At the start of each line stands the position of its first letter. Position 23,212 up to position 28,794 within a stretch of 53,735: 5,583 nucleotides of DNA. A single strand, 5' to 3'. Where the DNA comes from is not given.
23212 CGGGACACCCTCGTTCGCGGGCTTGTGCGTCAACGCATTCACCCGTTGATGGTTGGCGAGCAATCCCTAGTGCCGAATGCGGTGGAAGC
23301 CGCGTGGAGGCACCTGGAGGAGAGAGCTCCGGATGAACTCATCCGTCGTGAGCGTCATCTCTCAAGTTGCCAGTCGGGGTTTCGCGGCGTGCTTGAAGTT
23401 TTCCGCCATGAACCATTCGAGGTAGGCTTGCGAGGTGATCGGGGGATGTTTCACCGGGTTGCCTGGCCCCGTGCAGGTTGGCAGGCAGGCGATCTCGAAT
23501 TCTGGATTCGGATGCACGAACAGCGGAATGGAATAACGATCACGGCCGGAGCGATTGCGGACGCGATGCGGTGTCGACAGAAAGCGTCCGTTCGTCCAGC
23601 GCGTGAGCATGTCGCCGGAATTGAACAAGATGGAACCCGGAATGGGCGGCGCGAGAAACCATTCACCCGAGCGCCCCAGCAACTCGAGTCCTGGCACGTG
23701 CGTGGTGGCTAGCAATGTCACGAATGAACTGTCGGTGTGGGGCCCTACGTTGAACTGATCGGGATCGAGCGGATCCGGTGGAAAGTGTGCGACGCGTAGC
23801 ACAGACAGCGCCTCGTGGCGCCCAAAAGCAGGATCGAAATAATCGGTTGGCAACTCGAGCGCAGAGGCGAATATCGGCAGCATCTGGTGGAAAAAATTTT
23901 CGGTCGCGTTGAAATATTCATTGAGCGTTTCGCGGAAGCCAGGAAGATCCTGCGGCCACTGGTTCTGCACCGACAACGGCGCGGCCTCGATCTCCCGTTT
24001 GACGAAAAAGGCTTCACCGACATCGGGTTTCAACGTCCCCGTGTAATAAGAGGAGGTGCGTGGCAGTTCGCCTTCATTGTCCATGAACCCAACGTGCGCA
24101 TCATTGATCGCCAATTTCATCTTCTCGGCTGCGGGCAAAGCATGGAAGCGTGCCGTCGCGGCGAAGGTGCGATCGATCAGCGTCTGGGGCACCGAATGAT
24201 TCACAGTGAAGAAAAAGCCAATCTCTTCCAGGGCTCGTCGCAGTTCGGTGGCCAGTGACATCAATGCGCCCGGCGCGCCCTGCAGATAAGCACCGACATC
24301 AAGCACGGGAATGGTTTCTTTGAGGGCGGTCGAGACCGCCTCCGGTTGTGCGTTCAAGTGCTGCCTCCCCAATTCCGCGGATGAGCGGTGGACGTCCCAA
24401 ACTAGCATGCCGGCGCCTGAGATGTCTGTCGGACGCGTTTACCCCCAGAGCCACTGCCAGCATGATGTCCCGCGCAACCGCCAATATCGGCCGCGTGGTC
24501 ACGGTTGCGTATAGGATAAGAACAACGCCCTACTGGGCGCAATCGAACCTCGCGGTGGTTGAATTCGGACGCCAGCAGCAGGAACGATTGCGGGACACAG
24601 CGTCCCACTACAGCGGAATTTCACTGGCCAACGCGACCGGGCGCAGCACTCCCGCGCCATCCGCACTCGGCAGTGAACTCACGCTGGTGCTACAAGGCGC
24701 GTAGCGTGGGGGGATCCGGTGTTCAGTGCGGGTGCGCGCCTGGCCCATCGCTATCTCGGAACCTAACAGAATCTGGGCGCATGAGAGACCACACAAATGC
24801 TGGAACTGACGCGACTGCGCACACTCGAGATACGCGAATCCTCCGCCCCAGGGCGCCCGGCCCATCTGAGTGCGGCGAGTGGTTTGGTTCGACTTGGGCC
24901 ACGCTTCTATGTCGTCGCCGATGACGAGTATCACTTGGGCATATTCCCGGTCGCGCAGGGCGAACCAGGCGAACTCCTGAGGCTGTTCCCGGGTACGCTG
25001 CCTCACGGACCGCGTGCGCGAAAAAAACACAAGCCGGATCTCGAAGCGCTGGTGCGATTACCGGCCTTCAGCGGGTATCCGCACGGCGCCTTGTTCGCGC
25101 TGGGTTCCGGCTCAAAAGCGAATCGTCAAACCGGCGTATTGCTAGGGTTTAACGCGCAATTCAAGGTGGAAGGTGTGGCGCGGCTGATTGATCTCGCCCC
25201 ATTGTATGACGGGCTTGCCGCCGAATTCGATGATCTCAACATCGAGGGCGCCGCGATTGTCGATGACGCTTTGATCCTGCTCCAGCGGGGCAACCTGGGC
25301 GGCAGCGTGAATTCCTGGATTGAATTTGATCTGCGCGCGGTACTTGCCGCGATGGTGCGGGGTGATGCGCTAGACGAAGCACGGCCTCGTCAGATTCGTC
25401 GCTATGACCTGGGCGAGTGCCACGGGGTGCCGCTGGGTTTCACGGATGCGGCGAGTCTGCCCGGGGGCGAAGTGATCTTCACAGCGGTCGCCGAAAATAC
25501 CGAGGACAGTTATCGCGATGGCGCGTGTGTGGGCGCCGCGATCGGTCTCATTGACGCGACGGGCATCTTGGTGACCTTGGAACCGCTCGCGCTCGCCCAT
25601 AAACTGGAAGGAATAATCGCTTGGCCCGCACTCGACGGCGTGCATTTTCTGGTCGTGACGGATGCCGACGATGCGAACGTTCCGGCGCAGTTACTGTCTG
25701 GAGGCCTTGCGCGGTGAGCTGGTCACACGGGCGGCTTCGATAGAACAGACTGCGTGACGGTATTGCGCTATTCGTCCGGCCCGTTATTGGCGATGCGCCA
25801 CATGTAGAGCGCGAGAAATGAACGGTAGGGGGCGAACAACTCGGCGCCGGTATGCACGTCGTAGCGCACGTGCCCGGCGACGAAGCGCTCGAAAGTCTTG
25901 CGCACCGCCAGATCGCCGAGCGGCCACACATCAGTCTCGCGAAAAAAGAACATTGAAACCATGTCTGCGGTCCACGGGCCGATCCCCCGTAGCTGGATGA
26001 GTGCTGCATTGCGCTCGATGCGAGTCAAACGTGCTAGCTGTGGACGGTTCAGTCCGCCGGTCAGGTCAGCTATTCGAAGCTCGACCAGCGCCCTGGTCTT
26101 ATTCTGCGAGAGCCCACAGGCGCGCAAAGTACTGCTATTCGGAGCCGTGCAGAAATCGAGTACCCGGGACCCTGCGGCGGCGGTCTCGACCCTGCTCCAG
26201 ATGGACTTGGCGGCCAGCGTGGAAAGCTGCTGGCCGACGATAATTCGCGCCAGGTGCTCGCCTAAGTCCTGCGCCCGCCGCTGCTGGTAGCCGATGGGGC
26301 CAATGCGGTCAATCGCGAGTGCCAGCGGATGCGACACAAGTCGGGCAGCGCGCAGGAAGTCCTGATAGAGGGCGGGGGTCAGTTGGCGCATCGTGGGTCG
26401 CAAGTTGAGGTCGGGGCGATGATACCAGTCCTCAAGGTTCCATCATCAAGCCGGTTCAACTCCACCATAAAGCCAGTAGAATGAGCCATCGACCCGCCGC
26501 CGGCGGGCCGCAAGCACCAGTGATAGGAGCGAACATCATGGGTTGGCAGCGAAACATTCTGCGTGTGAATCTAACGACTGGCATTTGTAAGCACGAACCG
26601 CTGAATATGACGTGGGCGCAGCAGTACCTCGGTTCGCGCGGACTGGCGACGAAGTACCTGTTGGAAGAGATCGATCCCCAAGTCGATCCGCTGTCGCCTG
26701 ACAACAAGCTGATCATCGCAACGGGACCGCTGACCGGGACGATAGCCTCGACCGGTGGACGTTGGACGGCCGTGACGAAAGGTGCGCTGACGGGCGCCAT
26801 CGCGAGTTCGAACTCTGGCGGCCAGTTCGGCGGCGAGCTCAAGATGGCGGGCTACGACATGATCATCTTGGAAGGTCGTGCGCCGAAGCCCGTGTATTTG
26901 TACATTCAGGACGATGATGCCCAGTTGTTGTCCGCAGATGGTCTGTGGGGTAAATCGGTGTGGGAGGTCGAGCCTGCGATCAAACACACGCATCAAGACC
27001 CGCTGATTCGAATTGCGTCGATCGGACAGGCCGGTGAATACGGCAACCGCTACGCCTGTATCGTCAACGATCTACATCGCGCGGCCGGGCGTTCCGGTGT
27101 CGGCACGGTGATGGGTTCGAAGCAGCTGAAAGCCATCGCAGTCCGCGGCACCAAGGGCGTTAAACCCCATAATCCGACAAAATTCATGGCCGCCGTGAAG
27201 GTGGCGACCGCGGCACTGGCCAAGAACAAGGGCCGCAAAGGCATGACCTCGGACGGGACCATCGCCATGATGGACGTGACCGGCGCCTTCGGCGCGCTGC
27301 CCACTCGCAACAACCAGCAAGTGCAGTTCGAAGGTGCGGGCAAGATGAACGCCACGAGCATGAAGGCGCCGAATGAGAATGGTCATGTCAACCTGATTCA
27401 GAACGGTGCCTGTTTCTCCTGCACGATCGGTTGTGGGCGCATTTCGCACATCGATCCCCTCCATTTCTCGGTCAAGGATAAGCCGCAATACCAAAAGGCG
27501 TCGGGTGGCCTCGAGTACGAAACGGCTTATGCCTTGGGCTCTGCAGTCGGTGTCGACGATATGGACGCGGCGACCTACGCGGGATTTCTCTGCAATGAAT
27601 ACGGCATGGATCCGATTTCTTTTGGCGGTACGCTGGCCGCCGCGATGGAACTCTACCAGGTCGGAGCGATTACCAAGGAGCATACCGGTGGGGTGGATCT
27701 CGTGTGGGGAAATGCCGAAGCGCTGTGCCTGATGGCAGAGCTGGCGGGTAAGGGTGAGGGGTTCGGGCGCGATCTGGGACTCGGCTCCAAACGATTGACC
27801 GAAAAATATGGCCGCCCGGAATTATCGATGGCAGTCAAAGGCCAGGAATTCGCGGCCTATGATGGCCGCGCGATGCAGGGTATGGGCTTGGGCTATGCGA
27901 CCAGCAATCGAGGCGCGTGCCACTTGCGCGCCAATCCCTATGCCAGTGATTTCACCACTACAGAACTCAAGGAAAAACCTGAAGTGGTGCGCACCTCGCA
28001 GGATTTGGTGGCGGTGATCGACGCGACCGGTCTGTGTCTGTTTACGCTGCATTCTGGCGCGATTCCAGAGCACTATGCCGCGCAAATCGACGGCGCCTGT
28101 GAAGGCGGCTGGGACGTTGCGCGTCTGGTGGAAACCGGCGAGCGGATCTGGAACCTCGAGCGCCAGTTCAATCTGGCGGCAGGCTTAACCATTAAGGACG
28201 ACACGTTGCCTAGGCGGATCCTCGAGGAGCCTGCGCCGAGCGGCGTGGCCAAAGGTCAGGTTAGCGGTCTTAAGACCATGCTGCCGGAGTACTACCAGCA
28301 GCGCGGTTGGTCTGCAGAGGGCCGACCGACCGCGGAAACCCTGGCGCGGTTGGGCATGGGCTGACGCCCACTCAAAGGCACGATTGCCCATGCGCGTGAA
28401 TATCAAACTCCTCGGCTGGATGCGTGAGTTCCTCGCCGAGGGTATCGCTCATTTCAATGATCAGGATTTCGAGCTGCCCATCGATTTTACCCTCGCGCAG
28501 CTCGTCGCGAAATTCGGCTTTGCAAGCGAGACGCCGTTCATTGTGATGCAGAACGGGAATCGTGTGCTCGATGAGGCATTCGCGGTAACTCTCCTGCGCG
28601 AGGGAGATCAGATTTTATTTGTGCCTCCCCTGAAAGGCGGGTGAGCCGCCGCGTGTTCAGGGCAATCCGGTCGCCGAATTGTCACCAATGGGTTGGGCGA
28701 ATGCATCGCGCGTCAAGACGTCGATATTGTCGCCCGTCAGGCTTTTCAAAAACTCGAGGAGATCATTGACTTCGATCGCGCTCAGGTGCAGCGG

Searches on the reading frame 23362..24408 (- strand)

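Call 3: search_protein_families(library=pfam, proteins=[window:23362-24408:-], max_evalue=0.001)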
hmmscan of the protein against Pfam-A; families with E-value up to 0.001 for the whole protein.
window:23362-24408:- (348 aa): 2 families
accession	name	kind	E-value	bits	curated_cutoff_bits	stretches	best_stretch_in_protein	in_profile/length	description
PF03171.26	2OG-FeII_Oxy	-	1.9e-24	86.4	23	1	202-300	3-101/101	2OG-Fe(II) oxygenase superfamily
PF14226.12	DIOX_N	-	2.2e-20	73.9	27.3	1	33-153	1-116/117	non-haem dioxygenase in morphine synthesis N-terminal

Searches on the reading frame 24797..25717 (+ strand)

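Call 3: search_protein_families(library=pfam, proteins=[window:24797-25717:+], max_evalue=0.001)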
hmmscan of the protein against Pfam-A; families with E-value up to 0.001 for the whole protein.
window:24797-25717:+ (306 aa): 2 families
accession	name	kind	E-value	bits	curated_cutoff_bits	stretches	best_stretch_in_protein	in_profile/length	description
PF22000.2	DUF6929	-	7.3e-70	235.8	27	1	23-301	1-283/286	Family of unknown function (DUF6929)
PF21851.2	DUF6910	-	2e-63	214.6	27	1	75-292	1-224/225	Family of unknown function (DUF6910)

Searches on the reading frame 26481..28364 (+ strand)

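Call 3: search_protein_families(library=pfam, proteins=[window:26481-28364:+], max_evalue=0.001)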
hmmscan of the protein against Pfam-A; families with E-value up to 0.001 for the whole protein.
window:26481-28364:+ (627 aa): 2 families
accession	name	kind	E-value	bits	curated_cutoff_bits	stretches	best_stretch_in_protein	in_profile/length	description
PF01314.23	AFOR_C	-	3.7e-122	408.6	27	1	240-626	4-385/385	Aldehyde ferredoxin oxidoreductase, domains 2 & 3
PF02730.20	AFOR_N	-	2e-76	256.6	29.8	1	25-224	2-199/199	Aldehyde ferredoxin oxidoreductase, N-terminal domain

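Call 4: search_protein_families(library=ncbifam, proteins=[window:26481-28364:+], max_evalue=0.001)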
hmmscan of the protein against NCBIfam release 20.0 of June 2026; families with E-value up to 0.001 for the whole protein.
window:26481-28364:+ (627 aa): 2 families
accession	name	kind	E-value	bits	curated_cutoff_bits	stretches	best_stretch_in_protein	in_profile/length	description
NF007354.0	PRK09849.1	equivalog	9e-57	193.1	868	1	18-234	4-218/703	aldehyde ferredoxin oxidoreductase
NF040818.1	GAPOR_Arch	equivalog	1.3e-09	37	1300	1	67-149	44-125/654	glyceraldehyde-3-phosphate:ferredoxin oxidoreductase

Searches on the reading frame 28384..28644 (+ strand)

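Call 3: search_protein_families(library=pfam, proteins=[window:28384-28644:+], max_evalue=0.001)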
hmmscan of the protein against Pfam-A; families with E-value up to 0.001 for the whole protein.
window:28384-28644:+ (86 aa): 1 family
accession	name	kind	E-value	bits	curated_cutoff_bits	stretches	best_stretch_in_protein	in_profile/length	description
PF02597.26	ThiS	-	1.9e-05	25.6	22.5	1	8-86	2-76/76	ThiS family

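Call 4: search_protein_families(library=ncbifam, proteins=[window:28384-28644:+], max_evalue=0.001)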
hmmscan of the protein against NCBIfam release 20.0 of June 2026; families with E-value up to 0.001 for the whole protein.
window:28384-28644:+ (86 aa): 1 family
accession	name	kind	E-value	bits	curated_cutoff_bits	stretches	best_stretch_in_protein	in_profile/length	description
TIGR01683.1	thiS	equivalog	3e-05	24.3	37.45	1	25-86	4-64/64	sulfur carrier protein ThiS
